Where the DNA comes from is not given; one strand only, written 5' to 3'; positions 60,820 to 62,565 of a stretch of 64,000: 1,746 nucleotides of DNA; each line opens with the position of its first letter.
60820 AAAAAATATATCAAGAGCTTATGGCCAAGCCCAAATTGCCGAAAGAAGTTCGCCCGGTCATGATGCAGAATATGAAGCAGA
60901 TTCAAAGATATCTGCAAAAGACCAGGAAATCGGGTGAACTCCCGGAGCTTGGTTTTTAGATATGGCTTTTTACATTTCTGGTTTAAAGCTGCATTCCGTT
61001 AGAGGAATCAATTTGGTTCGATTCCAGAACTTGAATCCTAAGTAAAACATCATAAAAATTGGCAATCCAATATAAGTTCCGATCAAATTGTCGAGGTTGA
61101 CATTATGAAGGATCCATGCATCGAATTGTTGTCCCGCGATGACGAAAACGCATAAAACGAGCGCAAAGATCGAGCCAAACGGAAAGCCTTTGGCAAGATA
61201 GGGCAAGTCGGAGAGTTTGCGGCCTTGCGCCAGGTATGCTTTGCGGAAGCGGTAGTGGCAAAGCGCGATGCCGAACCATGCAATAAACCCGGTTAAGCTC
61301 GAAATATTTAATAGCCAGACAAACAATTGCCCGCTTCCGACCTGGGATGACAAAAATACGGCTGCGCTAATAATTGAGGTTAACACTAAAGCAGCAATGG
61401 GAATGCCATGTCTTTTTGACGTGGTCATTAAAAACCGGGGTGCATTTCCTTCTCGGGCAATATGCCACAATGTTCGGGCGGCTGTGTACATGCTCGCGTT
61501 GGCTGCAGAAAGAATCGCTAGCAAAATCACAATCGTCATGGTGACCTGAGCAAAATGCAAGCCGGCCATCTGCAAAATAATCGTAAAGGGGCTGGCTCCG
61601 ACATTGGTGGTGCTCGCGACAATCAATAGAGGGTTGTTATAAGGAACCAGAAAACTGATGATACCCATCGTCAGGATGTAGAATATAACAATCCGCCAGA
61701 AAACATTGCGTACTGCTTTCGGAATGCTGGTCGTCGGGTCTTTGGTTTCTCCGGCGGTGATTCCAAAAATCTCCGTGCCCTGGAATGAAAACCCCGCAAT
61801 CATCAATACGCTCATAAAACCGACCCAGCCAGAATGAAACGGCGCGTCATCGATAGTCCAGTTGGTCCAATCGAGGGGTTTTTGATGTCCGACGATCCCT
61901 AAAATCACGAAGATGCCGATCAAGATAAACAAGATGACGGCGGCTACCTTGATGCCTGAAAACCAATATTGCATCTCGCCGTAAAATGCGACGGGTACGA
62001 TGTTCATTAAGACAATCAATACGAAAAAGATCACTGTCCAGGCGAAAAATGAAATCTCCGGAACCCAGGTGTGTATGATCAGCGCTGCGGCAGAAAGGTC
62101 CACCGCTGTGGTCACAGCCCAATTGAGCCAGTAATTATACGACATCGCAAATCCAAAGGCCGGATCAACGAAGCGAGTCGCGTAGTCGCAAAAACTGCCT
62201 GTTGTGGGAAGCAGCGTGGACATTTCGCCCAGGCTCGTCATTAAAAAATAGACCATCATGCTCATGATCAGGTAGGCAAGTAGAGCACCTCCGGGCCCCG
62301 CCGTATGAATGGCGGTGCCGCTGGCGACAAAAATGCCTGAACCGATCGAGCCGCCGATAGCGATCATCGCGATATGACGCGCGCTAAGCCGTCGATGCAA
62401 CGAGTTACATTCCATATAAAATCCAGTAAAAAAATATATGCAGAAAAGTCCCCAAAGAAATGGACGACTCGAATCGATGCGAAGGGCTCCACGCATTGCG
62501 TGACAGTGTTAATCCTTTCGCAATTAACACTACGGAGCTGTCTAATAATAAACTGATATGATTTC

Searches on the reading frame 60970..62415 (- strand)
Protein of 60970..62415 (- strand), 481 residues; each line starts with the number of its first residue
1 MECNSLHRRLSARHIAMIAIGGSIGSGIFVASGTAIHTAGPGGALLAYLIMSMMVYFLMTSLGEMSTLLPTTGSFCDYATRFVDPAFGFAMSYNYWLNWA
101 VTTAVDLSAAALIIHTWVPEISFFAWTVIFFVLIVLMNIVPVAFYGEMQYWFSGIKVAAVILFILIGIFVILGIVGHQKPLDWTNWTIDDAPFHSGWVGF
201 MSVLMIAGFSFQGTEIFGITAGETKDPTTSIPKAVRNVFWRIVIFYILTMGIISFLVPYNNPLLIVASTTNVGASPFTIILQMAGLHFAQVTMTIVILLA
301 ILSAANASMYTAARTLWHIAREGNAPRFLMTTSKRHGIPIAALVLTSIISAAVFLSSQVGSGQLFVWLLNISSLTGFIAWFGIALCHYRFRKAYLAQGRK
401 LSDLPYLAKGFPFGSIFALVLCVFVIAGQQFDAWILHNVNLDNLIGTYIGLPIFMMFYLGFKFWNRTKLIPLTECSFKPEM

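Call 5: search_protein_families(library=pfam, proteins=[window:60970-62415:-])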
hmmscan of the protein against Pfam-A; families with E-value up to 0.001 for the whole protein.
window:60970-62415:- (481 aa): 2 families
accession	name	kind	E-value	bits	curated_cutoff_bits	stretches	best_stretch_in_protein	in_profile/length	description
PF00324.27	AA_permease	-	7.8e-130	434.1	24.6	1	14-468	1-464/470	Amino acid permease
PF13520.12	AA_permease_2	-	4.4e-39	135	27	1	15-427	6-402/427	Amino acid permease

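Call 6: search_protein_families(library=ncbifam, proteins=[window:60970-62415:-])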
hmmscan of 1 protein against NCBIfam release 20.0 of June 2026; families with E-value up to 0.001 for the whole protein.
window:60970-62415:- (481 aa): 19 families
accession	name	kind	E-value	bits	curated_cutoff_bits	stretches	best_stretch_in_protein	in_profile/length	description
NF008094.0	PRK10836.1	subfamily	1.6e-167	558.2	735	1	4-477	11-483/489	amino acid permease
TIGR00913.1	2A0310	subfamily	1.1e-133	446.5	578.7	1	8-471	2-473/480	amino acid permease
NF008484.0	PRK11387.1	equivalog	3.3e-90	303.3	716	1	4-464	10-455/471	S-methylmethionine permease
TIGR01773.1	GABAperm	equivalog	9.3e-81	271.9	678.1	1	7-427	11-419/452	GABA permease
NF047867.1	AA_transp_ThrP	exception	3.9e-78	263.5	850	1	4-447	6-435/461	bifunctional threonine/serine APC transporter ThrP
NF008016.0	PRK10746.1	equivalog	5e-78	263.2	799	1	4-433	6-425/461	amino acid permease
NF007602.0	PRK10249.1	equivalog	8.2e-74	249.2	851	1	5-457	18-447/458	phenylalanine transporter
NF007594.0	PRK10238.1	equivalog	3e-71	240.7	848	1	3-425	7-415/456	aromatic amino acid transporter AroP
NF007876.0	PRK10580.1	equivalog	2.2e-69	234.5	736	1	4-467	5-449/457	proline-specific permease ProY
NF011623.0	PRK15049.1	equivalog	5.3e-63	213.6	773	1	5-432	25-443/499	L-asparagine permease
NF008272.0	PRK11049.1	equivalog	4.4e-60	204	732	1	4-423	17-424/470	D-serine/D-alanine/glycine transporter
NF007566.0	PRK10197.1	equivalog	6.7e-58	196.5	871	1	5-426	9-418/466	GABA permease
TIGR00909.1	2A0306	subfamily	1.9e-30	106.1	556.8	1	6-437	1-415/429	amino acid transporter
NF053761.1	BrChAATpBcaP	equivalog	3.2e-22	79.2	690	1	4-441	18-441/460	branched-chain amino acid transporter BcaP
TIGR00908.1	2A0305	equivalog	3.1e-18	65.9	381.75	1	6-438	5-414/442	ethanolamine permease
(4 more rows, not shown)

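Call 8: find_related_loci(query=window:60973-62415:-, collection=genome_contigs, flank=3000)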
Query window:60973-62415:- (481 aa) in genome_contigs; peptide patterns used: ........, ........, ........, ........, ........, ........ (x = any residue, [..] = any of these).
180 stretches matched a pattern; 149 encode a relative of the query (tblastn E <= 1e-3); the best 80 are kept; 80 distinct loci.
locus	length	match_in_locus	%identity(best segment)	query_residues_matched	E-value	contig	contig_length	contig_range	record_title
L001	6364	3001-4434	78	1-479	0e+0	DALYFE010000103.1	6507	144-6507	MAG TPA_asm: Chlamydiales bacterium isolate CTOTU14274 NODE_3201_length_6507_cov_3.381432, whole genome shotgun sequence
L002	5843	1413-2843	79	1-478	0e+0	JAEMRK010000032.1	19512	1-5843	MAG: Parachlamydiales bacterium isolate SupBloom_Metag_083 NODE_1620_length_19512_cov_13.257337, whole genome shotgun se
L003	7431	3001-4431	78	1-478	0e+0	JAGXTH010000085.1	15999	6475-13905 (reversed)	MAG: Simkania sp. isolate CROMO_BS_87_3_0 c_000000848126, whole genome shotgun sequence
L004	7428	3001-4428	79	1-477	0e+0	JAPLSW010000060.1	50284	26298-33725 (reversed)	MAG: Chlamydiae bacterium isolate LacPavin_0419_WC53_MAG_41_8 LacPavin_0419_WC53_scaffold_28416, whole genome shotgun se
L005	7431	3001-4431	78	1-478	0e+0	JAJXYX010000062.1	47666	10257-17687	MAG: bacterium isolate BP7.bin23 NODE_899_length_47666_cov_3.350239, whole genome shotgun sequence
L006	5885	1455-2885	77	1-478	0e+0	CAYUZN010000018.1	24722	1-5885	MAG TPA_asm: uncultured bacterium isolate SRP292972_co3_114 genome assembly, contig: NODE_1175_length_24722_cov_4.647059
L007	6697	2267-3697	72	1-478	0e+0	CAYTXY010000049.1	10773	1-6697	MAG TPA_asm: uncultured bacterium isolate SRP200132_co1_581 genome assembly, contig: NODE_10869_length_10773_cov_6.98731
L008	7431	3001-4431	72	1-478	0e+0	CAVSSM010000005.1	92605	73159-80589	MAG: uncultured Chlamydiae bacterium isolate MFD05580.bin.2.22 genome assembly, contig: contig_30418, whole genome shotg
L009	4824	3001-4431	77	1-478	0e+0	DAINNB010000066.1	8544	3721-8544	MAG TPA_asm: Chlamydiales bacterium isolate CTOTU1218 NODE_6685_length_8544_cov_7.916362, whole genome shotgun sequence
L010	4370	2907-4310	68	1-478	0e+0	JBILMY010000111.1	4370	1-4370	MAG: Gammaproteobacteria bacterium isolate ME2017-09-07_3300037541_group7_bin44 Rohwer_bin2408_scaffold_36809_c1, whole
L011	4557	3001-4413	68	6-477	0e+0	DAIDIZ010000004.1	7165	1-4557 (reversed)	MAG TPA_asm: Chlamydiae bacterium isolate clean375 k141_1282559, whole genome shotgun sequence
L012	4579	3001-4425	54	4-480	4e-177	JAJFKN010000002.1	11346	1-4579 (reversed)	MAG: Gammaproteobacteria bacterium isolate OFTM317 OFTM317_1, whole genome shotgun sequence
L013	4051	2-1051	72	131-481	3e-177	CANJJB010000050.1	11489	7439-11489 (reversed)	MAG: Parachlamydiales bacterium isolate RH-23may17-1290 genome assembly, contig: RH-23may17-C44547, whole genome shotgun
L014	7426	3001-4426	75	1-477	9e-171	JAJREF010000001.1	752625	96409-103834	MAG: Rhabdochlamydiaceae bacterium isolate LVE1205-5 contig_2009, whole genome shotgun sequence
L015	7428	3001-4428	54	1-478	1e-169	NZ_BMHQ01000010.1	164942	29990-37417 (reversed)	Marinithermofilum abyssi strain CGMCC 1.15179 sequence10, whole genome shotgun sequence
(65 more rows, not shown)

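Call 13: find_encoding_contigs(protein=window:60970-62415:-, flank=3000, max_places=6)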
Protein window:60970-62415:- (481 aa): 4 contigs read that carry it; 1 place shown.
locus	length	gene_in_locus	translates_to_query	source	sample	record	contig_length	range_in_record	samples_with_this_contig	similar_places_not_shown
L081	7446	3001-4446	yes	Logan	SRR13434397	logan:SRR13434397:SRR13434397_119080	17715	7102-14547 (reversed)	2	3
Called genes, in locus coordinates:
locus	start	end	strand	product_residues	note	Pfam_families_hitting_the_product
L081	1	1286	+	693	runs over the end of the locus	PF13428:TPR_14 (faint), PF00515:TPR_1 (faint), PF13414:TPR_11 (faint), PF13431:TPR_17 (faint), PF13432:TPR_16 (faint), PF14559:TPR_19 (faint), PF21033:RMD1-3 (faint), PF13181:TPR_8 (faint)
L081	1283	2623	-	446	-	-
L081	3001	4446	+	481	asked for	PF00324:AA_permease, PF13520:AA_permease_2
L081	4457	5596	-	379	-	PF00535:Glycos_transf_2, PF12895:ANAPC3 (faint), PF00515:TPR_1 (faint), PF07719:TPR_2 (faint), PF13181:TPR_8 (faint), PF13428:TPR_14 (faint), PF13432:TPR_16 (faint), PF14559:TPR_19 (faint)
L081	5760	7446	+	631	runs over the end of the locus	PF02096:60KD_IMP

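Call 18: find_related_loci(query=window:60973-62415:-, collection=metagenome_contigs, flank=1500)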
Query window:60973-62415:- (481 aa) in metagenome_contigs; peptide patterns used: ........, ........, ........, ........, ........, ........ (x = any residue, [..] = any of these).
135 stretches matched a pattern; 92 encode a relative of the query (tblastn E <= 1e-3); the best 80 are kept; 80 distinct loci.
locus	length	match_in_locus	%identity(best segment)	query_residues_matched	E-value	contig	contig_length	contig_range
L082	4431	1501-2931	79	1-478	0e+0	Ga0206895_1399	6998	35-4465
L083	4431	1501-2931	79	1-478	0e+0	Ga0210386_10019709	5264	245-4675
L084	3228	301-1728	80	1-477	0e+0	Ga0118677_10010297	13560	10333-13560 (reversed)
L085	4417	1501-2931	78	1-478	0e+0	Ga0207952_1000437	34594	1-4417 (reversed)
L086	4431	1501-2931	77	1-478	0e+0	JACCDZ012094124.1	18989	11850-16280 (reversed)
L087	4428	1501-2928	73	1-477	0e+0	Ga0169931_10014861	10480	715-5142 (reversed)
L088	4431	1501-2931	75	1-478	0e+0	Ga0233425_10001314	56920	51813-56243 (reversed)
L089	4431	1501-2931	71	1-478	0e+0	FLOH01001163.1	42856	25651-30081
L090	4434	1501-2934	53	1-480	4e-170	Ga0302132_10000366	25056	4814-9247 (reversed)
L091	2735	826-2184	55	12-466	2e-180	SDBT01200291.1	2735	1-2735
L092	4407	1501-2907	54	4-474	1e-161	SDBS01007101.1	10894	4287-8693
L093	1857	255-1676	52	4-480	1e-173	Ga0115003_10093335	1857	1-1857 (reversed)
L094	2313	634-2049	50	4-477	8e-170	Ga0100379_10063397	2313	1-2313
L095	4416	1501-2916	50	3-479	1e-153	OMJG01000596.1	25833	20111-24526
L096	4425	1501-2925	51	4-480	2e-151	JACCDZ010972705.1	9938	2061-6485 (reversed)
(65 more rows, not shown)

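Call 43: find_homologous_proteins(query=window:60973-62415:-, max_evalue=1e-100)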
Query window:60973-62415:- (481 aa): 6885 proteins with E <= 1e-100 among 8000 candidates; the best 120 are listed.
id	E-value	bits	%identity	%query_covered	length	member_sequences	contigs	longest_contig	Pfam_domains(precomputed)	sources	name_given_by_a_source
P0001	0.0e+0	1068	100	100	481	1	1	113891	PF13520.13,PF00324.28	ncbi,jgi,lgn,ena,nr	ncbi:MAG: lysine transporter [Parachlamydiales bacterium]|nr:lysine transporter [Parachlamydiales ba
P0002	1.8e-270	916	84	99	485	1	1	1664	PF13520.13,PF00324.28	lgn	-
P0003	9.1e-261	884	79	99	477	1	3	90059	PF13520.13,PF00324.28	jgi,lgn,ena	jgi:lysine-specific permease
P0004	2.4e-259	879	81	99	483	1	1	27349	PF13520.13,PF00324.28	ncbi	-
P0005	1.0e-258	877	80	99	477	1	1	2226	PF13520.13,PF00324.28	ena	-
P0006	4.1e-257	872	79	99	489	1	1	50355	PF13520.13,PF00324.28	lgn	-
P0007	3.5e-255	865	79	100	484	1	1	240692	PF13520.13,PF00324.28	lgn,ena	-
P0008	4.2e-254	862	79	99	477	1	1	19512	PF13520.13,PF00324.28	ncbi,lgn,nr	ncbi:MAG: amino acid permease [Parachlamydiales bacterium]|nr:amino acid permease [Parachlamydiales 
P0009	2.2e-251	853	77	99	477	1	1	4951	PF13520.13,PF00324.28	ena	-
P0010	2.9e-251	852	78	99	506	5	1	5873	PF13520.13,PF00324.28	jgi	-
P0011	4.1e-251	852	78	99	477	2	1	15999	PF13520.13,PF00324.28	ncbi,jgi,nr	ncbi:MAG: amino acid permease [Simkania sp.]|nr:amino acid permease [Simkania sp.]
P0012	1.3e-249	847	76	100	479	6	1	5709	PF13520.13,PF00324.28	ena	-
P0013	1.5e-249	847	78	99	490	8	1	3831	PF13520.13,PF00324.28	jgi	jgi:lysine-specific permease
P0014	1.6e-249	847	78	99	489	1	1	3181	PF13520.13,PF00324.28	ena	-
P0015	1.6e-248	843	79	96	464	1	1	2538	PF13520.13,PF00324.28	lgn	-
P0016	2.5e-248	843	81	96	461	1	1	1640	PF13520.13,PF00324.28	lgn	-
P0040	1.4e-231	787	82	88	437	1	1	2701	PF13520.13,PF00324.28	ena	-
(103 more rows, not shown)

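Call 44: find_encoding_contigs(protein=P0002, flank=1500, max_places=2)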
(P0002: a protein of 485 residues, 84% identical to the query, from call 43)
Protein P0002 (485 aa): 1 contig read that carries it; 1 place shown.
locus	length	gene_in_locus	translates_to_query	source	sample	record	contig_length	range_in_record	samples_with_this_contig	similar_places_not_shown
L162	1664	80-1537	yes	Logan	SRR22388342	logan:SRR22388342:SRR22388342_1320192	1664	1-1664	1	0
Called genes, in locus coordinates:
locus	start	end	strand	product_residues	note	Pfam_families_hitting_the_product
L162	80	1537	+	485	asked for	PF00324:AA_permease, PF13520:AA_permease_2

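Call 45: find_encoding_contigs(protein=P0004, flank=1500, max_places=2)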
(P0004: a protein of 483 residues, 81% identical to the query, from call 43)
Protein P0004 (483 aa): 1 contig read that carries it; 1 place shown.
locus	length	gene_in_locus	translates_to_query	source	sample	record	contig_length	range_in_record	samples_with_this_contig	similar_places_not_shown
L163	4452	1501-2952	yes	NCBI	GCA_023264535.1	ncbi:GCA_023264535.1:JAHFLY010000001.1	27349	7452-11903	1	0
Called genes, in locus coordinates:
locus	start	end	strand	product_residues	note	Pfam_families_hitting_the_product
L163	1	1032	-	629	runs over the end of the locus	PF00254:FKBP_C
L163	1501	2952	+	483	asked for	PF00324:AA_permease, PF13520:AA_permease_2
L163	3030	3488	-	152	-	PF13560:HTH_31 (weak), PF01381:HTH_3, PF13443:HTH_26 (weak)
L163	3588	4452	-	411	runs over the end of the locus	PF00083:Sugar_tr, PF07690:MFS_1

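Call 46: find_encoding_contigs(protein=P0016, flank=1500, max_places=2)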
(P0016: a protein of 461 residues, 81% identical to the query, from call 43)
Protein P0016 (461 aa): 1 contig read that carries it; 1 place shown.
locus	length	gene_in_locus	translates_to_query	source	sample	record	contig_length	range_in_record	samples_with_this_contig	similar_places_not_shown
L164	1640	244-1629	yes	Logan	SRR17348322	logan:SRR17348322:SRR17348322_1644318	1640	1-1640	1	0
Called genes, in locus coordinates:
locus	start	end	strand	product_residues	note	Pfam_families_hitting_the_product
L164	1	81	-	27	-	?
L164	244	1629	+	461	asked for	PF00324:AA_permease, PF13520:AA_permease_2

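Call 47: find_encoding_contigs(protein=P0040, flank=1500, max_places=2)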
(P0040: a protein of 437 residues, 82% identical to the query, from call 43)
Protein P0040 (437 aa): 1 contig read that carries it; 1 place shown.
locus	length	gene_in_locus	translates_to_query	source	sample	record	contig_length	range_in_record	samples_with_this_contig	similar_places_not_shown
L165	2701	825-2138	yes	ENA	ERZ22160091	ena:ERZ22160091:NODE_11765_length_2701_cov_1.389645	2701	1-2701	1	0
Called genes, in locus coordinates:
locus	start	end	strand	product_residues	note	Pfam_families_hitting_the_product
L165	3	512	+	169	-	?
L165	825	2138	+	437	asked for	PF00324:AA_permease, PF13520:AA_permease_2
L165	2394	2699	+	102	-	?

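Call 77: find_encoding_contigs(protein=P0005, flank=600, max_places=1)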
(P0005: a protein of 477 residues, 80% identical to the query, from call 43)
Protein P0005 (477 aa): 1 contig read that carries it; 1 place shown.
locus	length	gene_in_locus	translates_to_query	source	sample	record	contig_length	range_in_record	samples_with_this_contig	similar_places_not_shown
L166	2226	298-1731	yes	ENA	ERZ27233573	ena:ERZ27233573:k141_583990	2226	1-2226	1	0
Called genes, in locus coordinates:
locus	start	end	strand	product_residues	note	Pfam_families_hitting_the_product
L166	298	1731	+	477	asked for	PF00324:AA_permease, PF13520:AA_permease_2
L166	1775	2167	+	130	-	PF00768:Peptidase_S11 (weak), PF02113:Peptidase_S13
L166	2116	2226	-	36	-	?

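Call 78: find_encoding_contigs(protein=P0006, flank=600, max_places=1)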
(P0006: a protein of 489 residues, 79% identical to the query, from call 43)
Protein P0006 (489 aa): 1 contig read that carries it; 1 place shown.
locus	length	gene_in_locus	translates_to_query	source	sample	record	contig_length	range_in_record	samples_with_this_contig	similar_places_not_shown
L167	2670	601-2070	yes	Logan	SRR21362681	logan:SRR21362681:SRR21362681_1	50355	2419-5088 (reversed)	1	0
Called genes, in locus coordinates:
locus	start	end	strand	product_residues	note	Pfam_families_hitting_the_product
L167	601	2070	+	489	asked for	PF00324:AA_permease, PF13520:AA_permease_2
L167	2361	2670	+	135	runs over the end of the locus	-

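Call 79: find_encoding_contigs(protein=P0007, flank=600, max_places=1)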
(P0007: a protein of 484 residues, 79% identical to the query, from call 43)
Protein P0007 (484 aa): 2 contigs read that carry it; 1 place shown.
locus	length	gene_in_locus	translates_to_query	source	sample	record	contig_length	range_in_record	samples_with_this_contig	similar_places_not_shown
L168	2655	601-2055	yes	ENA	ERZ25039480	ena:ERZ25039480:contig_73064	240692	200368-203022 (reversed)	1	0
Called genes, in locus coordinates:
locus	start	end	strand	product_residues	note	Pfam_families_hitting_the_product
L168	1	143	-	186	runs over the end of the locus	PF02673:BacA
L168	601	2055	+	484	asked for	PF00324:AA_permease, PF13520:AA_permease_2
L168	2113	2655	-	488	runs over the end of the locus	PF03772:Competence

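Call 80: find_encoding_contigs(protein=P0015, flank=600, max_places=1)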
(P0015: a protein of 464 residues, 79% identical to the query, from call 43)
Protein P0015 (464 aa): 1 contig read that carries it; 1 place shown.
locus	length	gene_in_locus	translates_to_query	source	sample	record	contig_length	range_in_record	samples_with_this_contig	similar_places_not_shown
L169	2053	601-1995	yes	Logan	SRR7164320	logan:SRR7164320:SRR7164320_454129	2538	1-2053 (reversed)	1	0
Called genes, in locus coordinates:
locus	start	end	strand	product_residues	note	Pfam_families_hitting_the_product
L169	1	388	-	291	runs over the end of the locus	?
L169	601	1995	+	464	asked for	PF00324:AA_permease, PF13520:AA_permease_2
